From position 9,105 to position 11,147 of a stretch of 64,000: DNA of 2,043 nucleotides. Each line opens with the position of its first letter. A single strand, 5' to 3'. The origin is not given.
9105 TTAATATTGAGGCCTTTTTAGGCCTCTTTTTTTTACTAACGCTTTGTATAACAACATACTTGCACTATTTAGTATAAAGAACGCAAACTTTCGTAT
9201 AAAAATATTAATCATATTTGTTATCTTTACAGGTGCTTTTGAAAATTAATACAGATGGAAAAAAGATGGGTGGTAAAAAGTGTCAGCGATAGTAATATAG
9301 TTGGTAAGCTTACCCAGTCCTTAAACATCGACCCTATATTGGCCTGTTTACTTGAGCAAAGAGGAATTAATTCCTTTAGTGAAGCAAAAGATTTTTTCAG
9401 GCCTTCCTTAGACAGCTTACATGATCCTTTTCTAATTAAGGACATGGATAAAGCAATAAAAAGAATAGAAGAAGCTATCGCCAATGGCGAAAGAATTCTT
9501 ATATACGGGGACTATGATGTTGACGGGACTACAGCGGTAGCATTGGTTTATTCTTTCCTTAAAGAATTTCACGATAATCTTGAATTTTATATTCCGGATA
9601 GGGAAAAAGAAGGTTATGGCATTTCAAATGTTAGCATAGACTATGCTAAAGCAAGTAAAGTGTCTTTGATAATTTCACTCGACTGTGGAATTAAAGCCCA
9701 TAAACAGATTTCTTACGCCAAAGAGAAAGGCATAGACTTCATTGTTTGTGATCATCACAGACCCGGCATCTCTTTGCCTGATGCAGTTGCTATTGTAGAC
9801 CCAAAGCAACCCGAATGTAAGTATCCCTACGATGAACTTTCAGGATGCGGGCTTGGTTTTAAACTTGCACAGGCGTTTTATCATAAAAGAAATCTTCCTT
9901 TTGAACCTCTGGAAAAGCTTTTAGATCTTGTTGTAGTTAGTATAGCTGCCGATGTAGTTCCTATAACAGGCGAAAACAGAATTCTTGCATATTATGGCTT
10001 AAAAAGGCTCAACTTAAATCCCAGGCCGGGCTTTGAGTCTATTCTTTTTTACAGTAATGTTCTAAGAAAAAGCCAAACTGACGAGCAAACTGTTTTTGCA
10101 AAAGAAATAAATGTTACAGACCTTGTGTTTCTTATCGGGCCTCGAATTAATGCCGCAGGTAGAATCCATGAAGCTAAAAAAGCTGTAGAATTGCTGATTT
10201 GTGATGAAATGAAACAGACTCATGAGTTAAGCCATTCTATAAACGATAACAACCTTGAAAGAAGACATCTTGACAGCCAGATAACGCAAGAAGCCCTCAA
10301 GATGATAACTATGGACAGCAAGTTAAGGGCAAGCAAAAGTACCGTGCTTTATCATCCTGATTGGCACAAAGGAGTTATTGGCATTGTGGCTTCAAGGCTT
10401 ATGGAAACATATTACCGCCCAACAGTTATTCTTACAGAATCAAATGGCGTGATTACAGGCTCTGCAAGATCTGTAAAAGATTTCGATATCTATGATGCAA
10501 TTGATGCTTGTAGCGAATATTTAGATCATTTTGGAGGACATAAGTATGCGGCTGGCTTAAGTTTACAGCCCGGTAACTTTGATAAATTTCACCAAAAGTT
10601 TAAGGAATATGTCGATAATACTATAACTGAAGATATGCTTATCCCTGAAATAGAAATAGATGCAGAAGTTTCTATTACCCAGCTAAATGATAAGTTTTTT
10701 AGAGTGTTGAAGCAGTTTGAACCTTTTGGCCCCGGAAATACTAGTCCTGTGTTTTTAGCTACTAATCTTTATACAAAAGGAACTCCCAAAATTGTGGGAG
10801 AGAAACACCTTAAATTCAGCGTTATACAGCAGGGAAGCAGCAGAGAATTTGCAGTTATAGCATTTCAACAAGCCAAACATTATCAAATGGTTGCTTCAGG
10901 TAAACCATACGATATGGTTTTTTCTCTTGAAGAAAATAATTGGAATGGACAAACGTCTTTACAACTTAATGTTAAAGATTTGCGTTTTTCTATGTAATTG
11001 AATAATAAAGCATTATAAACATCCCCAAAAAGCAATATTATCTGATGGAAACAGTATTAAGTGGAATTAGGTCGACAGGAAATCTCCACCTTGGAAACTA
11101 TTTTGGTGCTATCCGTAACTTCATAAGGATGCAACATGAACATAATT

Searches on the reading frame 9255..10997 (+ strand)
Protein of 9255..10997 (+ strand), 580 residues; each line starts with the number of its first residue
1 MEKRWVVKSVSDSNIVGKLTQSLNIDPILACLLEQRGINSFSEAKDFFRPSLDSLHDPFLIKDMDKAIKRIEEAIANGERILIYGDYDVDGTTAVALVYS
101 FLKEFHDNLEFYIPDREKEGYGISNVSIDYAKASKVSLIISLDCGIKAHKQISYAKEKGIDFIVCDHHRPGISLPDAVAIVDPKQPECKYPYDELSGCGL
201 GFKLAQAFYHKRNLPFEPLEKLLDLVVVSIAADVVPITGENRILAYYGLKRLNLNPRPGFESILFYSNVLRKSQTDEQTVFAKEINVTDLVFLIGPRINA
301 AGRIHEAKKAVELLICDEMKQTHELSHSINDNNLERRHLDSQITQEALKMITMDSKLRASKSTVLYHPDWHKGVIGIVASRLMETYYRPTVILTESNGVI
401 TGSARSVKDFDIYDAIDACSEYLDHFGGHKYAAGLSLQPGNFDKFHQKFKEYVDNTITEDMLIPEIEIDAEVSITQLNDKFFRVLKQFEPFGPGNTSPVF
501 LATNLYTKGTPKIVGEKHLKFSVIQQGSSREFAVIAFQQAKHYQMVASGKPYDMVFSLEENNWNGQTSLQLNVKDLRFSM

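Call 64: find_encoding_contigs(protein=window:9255-10997:+, flank=10000, max_places=1)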
Protein window:9255-10997:+ (580 aa): 4 contigs read that carry it; 1 place shown.
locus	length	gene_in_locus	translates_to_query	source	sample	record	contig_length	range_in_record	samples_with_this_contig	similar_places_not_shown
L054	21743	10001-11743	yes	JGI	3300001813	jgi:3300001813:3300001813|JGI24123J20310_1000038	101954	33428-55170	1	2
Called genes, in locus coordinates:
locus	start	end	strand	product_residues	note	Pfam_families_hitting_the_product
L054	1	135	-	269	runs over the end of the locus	PF00685:Sulfotransfer_1, PF13469:Sulfotransfer_3 (weak)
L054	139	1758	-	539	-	PF00664:ABC_membrane, PF00005:ABC_tran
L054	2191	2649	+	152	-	PF00572:Ribosomal_L13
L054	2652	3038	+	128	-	PF00380:Ribosomal_S9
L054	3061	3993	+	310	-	PF00318:Ribosomal_S2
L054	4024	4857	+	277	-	PF25025:EF-Ts_N (faint), PF00889:EF_TS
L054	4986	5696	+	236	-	PF00696:AA_kinase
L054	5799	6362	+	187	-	PF01765:RRF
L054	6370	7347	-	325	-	PF04055:Radical_SAM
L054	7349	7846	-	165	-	PF01687:Flavokinase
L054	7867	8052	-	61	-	-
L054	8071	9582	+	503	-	PF02874:ATP-synt_ab_N, PF00006:ATP-synt_ab, PF22919:ATP-synt_VA_C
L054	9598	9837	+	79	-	PF02823:ATP-synt_DE_N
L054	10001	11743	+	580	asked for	PF01368:DHH, PF02272:DHHA1, PF17768:RecJ_OB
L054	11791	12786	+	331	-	PF00579:tRNA-synt_1b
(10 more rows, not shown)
